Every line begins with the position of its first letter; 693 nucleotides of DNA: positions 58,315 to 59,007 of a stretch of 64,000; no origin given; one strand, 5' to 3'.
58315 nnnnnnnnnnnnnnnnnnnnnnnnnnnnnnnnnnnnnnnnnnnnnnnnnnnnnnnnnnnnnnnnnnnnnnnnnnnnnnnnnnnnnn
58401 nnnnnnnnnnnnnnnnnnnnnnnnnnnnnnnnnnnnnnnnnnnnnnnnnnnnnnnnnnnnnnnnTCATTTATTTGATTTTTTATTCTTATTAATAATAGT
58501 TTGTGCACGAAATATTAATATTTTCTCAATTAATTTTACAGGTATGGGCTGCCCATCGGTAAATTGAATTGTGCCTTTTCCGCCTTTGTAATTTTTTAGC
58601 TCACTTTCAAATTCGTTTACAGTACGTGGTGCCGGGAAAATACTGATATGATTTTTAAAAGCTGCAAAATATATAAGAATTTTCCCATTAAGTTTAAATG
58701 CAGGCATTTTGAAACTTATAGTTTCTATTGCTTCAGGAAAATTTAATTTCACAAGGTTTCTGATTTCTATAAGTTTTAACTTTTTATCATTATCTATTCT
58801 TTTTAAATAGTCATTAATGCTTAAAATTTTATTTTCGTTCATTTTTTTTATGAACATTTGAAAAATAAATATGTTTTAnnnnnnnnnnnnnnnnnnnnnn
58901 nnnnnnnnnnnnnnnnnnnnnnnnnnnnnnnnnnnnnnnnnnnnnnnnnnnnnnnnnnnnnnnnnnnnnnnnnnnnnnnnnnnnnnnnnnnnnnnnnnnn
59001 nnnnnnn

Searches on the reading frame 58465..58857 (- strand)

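Call 12: search_protein_families(library=pfam, proteins=[window:58465-58857:-])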
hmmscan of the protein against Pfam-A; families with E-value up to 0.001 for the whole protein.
window:58465-58857:- (130 aa): 1 family
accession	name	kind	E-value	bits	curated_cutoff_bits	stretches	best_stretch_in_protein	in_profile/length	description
PF08818.16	DUF1801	-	2.1e-15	57.3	27.2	1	28-114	4-81/85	Domain of unknown function (DU1801)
